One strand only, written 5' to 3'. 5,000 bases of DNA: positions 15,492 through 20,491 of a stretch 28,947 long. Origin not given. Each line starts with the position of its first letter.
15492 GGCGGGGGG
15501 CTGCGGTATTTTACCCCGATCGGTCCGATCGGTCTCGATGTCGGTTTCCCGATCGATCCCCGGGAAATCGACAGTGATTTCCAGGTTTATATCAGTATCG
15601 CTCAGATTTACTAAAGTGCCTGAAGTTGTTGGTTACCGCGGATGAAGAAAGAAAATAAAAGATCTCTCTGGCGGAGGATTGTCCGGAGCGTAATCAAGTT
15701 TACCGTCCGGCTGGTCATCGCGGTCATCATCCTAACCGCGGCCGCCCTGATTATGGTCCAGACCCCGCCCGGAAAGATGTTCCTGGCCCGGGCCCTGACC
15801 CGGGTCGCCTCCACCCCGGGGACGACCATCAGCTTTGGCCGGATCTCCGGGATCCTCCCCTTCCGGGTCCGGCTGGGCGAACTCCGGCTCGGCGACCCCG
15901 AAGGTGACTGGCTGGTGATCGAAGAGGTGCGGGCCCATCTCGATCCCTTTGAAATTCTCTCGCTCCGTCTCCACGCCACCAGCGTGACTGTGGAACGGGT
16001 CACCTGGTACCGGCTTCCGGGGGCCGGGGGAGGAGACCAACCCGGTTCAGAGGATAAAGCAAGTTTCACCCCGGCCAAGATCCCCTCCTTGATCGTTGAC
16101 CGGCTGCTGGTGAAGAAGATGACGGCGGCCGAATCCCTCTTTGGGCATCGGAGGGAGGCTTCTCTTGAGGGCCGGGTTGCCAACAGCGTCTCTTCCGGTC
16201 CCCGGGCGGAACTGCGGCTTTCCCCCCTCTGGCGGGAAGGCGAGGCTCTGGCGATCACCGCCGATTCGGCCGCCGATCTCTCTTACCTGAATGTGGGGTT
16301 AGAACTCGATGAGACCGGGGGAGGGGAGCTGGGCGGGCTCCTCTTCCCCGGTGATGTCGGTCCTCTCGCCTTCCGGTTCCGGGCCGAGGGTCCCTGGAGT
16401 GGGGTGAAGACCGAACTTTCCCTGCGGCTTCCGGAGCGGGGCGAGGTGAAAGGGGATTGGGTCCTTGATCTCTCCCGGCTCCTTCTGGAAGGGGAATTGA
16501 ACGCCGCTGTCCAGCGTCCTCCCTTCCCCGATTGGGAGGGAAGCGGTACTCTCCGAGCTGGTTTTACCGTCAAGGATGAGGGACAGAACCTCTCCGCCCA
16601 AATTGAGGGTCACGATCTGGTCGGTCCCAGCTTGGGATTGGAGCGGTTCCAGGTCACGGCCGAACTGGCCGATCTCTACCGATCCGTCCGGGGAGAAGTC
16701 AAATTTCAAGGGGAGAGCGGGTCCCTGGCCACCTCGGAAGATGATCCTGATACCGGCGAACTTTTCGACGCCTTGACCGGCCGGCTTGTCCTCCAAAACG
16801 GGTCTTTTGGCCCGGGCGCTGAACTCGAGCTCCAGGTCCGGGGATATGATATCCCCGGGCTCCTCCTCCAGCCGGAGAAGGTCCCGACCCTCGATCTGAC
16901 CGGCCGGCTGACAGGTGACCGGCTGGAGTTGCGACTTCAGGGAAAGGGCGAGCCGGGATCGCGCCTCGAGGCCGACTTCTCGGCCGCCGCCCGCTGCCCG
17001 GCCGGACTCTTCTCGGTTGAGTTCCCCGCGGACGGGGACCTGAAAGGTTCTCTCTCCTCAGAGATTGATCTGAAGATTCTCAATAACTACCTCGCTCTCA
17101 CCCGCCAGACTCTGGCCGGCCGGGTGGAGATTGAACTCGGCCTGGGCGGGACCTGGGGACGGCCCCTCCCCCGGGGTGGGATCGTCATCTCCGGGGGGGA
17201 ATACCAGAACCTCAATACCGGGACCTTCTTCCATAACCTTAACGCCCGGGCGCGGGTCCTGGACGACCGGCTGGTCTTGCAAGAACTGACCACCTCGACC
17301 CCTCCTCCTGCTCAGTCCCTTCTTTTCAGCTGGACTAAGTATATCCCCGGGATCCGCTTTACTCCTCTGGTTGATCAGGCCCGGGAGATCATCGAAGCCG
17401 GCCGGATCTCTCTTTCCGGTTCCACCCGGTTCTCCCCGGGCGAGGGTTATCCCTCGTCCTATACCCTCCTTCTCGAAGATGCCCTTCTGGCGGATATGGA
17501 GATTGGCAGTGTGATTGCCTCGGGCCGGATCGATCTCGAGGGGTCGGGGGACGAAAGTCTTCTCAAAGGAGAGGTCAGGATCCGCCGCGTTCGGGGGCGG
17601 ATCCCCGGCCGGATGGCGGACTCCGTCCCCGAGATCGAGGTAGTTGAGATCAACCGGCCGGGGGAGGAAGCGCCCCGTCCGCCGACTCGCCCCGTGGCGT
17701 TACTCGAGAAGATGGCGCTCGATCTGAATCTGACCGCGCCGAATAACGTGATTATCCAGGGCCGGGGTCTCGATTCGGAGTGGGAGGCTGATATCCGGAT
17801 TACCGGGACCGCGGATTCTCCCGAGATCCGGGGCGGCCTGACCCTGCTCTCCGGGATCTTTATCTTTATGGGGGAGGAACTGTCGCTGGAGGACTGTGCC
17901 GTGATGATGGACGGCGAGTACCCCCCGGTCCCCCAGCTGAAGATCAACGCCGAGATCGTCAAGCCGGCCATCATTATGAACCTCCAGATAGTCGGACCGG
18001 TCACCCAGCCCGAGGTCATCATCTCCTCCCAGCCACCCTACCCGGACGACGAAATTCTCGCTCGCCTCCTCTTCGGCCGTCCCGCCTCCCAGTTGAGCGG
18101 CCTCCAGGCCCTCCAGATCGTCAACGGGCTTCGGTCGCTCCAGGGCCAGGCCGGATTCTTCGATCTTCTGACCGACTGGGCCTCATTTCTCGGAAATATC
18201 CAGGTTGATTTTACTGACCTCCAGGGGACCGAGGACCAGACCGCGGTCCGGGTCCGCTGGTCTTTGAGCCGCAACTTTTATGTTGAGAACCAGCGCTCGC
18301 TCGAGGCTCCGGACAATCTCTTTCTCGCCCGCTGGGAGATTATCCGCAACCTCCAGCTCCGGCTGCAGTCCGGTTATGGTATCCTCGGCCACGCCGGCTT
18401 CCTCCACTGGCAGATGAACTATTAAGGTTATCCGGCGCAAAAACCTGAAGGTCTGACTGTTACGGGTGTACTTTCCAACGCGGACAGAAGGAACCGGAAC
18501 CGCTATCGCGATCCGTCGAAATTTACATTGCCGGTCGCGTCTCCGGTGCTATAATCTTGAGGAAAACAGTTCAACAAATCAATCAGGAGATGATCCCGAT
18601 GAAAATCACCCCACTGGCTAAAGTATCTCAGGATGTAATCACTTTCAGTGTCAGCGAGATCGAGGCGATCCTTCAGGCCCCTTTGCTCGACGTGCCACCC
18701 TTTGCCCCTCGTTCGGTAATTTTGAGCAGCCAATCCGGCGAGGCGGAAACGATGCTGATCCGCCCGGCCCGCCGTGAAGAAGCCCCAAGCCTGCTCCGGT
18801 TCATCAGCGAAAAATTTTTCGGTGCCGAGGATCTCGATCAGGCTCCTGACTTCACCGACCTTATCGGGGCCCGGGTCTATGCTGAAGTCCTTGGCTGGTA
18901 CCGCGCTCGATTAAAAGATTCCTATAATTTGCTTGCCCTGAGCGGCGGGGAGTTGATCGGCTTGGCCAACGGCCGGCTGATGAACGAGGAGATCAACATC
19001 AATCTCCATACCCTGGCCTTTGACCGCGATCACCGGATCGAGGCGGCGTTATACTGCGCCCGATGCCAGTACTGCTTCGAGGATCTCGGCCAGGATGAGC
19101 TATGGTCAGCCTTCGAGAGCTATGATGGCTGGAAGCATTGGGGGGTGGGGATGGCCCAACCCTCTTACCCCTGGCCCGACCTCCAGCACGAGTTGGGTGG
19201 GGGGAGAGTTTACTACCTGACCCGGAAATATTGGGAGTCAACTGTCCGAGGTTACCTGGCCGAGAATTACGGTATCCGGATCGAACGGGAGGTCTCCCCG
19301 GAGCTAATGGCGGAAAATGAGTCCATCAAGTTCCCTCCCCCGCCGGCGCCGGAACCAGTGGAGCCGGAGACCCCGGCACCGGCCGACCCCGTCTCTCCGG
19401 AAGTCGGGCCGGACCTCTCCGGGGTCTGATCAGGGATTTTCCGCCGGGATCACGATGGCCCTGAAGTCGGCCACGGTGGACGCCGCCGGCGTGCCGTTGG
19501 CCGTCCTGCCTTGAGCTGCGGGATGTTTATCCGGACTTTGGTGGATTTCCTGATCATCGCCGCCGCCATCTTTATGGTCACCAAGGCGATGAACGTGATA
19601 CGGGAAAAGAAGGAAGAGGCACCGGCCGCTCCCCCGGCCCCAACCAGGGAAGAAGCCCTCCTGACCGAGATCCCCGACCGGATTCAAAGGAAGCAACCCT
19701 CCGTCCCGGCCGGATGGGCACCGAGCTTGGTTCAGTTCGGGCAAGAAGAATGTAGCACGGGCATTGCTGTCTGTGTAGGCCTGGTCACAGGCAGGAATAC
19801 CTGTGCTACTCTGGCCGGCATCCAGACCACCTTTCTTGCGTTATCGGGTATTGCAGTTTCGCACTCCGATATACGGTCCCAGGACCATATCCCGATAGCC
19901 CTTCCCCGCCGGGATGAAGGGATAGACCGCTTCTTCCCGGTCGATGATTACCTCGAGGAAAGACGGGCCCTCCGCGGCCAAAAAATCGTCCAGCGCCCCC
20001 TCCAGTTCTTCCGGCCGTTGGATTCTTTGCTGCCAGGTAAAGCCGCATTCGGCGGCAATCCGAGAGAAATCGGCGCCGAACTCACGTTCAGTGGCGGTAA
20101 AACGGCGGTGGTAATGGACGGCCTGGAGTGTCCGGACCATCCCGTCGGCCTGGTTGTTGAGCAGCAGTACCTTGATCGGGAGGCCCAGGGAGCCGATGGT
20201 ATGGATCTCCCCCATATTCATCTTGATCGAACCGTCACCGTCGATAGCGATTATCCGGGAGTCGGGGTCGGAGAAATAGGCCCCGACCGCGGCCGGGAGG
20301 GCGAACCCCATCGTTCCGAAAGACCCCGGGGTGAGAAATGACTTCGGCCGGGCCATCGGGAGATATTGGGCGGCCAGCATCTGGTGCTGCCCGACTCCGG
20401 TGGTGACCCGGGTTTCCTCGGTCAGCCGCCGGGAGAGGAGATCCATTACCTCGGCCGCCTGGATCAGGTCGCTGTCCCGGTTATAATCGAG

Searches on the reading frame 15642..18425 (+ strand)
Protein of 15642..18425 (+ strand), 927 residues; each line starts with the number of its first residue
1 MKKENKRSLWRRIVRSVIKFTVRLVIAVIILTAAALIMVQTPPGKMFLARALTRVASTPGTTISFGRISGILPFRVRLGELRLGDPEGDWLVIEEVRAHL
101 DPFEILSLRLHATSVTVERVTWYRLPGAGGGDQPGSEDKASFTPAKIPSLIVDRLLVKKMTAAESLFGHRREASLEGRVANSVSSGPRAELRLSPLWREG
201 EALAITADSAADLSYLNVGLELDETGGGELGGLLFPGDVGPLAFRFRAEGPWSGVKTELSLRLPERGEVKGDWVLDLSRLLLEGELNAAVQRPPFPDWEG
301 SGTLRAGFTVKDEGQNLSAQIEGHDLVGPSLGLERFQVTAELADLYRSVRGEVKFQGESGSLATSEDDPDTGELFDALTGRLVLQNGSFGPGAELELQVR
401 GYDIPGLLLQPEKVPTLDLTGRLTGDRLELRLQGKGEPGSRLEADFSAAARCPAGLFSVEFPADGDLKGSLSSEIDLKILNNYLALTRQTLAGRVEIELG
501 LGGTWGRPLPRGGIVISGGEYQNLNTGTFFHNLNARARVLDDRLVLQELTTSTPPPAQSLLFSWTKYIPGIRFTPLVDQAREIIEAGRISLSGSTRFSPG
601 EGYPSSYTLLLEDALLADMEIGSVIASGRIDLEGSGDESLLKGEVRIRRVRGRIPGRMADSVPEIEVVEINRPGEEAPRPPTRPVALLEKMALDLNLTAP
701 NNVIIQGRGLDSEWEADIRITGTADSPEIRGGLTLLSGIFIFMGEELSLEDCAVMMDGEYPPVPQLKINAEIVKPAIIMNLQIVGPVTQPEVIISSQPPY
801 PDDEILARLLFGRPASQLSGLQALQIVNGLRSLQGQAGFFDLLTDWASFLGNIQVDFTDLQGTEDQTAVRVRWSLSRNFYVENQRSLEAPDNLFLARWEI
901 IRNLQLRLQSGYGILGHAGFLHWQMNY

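Call 11: search_protein_families(library=pfam, proteins=[window:15642-18425:+])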
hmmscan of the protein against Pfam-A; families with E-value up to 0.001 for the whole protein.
window:15642-18425:+ (927 aa): 2 families
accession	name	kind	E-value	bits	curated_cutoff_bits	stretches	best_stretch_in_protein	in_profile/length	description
PF04357.19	TamB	-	2.4e-39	136.1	22.4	1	585-913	9-368/381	TamB, inner membrane protein subunit of TAM complex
PF11739.14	YdbH-like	-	1.4e-10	41.2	26.3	1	47-551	16-479/893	Intermembrane phospholipid transport protein YdbH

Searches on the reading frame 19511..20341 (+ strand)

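Call 11: search_protein_families(library=pfam, proteins=[window:19511-20341:+])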
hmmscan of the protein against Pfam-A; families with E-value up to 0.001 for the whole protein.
window:19511-20341:+ (276 aa): 1 family
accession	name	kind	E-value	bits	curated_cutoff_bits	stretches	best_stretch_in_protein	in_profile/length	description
PF01741.23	MscL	-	2.6e-10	41.2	27.4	1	2-58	70-122/123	Large-conductance mechanosensitive channel, MscL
